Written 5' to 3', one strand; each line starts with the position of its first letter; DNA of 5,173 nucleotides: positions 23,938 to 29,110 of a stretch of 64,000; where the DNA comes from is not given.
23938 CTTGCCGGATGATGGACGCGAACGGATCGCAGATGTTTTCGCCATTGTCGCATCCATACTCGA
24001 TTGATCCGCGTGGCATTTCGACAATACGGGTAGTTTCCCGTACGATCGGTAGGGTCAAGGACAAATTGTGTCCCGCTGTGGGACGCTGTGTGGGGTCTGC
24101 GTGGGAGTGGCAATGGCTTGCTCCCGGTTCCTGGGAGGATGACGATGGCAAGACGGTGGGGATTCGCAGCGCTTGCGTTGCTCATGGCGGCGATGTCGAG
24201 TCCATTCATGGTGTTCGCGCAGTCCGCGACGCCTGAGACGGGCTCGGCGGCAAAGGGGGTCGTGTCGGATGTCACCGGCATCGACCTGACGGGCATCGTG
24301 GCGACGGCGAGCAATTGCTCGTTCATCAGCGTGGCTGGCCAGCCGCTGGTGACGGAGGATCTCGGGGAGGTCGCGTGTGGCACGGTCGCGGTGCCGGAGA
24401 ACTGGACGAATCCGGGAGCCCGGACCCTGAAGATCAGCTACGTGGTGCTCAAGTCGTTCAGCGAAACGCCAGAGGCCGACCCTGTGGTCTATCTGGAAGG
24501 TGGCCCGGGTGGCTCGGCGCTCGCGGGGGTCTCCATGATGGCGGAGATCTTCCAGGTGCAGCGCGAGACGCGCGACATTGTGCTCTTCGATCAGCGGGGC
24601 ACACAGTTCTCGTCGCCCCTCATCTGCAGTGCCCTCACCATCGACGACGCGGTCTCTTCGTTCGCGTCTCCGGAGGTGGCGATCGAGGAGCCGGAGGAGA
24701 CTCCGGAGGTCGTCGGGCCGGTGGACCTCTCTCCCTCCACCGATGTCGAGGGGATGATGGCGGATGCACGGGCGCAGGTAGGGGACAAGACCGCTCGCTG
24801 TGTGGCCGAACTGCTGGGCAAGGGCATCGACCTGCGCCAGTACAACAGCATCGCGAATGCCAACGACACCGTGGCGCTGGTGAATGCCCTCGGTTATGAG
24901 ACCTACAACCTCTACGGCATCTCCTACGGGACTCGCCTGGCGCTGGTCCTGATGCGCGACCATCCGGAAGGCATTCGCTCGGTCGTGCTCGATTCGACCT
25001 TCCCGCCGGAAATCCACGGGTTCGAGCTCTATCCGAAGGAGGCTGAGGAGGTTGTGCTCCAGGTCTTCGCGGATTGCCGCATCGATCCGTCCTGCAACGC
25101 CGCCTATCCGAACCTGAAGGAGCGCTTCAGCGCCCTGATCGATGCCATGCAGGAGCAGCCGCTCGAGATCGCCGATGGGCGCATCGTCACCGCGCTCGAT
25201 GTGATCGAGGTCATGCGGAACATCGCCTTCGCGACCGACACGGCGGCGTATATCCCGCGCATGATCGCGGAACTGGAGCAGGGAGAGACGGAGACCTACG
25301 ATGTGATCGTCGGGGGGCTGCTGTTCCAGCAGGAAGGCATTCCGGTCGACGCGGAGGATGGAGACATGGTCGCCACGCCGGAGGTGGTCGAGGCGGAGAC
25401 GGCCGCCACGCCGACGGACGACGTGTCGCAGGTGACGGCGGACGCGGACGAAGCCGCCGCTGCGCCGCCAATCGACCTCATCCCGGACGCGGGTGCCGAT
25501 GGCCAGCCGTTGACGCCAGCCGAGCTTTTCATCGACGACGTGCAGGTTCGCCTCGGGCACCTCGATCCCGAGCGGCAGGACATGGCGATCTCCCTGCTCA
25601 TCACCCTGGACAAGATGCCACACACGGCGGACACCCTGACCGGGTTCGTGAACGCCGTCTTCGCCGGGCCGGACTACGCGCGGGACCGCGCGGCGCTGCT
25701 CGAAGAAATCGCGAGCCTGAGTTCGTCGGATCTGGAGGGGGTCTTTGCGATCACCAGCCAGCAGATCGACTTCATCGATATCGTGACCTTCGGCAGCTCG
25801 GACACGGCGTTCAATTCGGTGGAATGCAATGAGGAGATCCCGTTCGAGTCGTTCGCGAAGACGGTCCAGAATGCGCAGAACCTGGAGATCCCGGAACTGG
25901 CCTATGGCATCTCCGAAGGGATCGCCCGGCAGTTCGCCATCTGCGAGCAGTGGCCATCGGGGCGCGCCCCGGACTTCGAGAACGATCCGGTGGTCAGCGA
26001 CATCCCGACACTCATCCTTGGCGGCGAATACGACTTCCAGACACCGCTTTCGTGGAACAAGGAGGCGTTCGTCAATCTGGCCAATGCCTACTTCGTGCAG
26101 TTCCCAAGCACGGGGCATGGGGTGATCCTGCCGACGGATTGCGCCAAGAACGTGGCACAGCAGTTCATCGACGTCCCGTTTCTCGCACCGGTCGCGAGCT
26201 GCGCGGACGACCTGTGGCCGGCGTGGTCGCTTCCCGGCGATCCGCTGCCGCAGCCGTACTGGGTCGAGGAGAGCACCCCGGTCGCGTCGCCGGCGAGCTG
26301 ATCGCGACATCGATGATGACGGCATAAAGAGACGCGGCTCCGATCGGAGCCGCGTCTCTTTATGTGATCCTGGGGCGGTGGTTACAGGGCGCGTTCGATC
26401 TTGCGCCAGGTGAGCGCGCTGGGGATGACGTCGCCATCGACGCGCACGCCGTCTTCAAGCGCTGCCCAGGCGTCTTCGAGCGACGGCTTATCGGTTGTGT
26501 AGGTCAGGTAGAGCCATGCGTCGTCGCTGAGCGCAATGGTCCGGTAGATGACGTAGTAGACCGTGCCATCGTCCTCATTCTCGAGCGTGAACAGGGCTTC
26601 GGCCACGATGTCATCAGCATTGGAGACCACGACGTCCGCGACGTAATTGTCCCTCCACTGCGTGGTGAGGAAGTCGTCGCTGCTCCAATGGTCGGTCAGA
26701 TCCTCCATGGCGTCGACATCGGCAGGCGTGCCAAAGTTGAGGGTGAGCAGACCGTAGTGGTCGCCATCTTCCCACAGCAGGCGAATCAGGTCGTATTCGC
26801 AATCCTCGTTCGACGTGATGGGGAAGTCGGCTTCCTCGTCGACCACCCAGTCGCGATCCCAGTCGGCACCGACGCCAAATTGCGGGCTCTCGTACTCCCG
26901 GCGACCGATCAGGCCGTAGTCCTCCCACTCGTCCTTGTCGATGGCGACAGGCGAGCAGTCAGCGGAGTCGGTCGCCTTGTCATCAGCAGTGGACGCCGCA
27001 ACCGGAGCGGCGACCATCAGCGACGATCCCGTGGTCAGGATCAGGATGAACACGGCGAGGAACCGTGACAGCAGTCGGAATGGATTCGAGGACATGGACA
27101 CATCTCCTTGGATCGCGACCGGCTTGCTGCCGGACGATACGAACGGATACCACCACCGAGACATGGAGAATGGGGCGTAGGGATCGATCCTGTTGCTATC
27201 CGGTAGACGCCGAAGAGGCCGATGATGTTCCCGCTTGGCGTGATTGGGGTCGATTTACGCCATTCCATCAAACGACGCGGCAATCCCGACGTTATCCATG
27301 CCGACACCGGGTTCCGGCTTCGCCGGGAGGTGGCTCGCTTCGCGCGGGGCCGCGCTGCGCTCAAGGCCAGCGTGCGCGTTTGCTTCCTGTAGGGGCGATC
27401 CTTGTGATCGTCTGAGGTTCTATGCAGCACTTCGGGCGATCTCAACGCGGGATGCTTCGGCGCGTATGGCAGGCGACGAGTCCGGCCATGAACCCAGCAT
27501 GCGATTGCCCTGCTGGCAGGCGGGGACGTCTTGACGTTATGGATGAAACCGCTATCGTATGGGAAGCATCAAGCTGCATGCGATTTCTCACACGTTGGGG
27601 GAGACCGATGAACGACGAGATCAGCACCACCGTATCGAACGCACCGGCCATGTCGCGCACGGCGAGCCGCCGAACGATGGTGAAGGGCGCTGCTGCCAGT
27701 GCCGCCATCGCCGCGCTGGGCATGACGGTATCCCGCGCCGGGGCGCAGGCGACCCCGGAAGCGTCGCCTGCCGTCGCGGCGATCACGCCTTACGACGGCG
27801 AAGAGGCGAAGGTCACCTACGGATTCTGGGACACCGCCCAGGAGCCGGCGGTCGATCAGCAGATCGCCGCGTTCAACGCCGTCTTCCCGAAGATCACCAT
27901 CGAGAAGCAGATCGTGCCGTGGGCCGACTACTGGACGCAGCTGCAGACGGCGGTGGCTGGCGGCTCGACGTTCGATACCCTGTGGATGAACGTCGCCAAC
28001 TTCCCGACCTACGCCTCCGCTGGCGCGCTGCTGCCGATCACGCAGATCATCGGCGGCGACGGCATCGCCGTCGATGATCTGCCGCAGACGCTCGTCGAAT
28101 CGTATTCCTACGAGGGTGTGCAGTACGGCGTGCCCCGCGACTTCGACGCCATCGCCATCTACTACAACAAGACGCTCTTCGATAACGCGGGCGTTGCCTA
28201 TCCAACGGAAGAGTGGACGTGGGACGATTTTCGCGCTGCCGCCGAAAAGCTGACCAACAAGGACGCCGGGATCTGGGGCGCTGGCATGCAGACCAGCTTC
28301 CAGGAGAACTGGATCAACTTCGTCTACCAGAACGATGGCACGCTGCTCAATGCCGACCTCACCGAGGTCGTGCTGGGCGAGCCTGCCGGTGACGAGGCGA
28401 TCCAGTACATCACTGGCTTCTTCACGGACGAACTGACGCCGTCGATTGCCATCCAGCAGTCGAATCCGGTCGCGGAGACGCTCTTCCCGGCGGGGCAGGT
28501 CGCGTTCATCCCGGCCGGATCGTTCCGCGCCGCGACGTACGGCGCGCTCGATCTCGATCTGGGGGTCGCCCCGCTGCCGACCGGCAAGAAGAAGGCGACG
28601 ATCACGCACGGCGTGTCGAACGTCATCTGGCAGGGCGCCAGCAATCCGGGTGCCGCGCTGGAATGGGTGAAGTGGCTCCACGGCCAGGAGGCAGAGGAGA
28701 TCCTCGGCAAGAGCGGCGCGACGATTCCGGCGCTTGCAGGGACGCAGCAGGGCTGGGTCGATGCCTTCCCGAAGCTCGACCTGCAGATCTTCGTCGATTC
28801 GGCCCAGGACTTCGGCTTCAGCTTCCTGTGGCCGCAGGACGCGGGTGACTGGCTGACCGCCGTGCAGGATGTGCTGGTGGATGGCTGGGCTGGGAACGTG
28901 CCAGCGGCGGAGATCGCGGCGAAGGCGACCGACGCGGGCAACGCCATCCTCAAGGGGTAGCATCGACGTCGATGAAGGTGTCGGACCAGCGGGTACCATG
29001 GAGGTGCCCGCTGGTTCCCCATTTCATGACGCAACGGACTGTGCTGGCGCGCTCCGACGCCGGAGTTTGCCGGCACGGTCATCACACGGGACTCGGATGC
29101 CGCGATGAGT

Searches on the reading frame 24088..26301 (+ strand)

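Call 72: search_protein_families(library=pfam, proteins=[window:24088-26301:+], max_evalue=0.00001)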
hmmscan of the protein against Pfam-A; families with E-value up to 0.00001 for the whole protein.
window:24088-26301:+ (737 aa): 2 families
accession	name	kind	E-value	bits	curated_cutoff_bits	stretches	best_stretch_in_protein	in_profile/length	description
PF00561.26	Abhydrolase_1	-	4.5e-15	56.4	25.8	1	132-309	2-114/245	alpha/beta hydrolase fold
PF08386.16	Abhydrolase_4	-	1.5e-12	48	21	1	610-695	6-92/103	TAP-like protein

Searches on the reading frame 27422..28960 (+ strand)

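Call 72: search_protein_families(library=pfam, proteins=[window:27422-28960:+], max_evalue=0.00001)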
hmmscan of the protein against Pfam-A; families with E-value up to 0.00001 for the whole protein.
window:27422-28960:+ (512 aa): 1 family
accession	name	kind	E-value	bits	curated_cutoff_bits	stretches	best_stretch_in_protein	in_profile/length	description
PF01547.30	SBP_bac_1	-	3e-33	116.6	26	1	143-424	9-305/307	Bacterial extracellular solute-binding protein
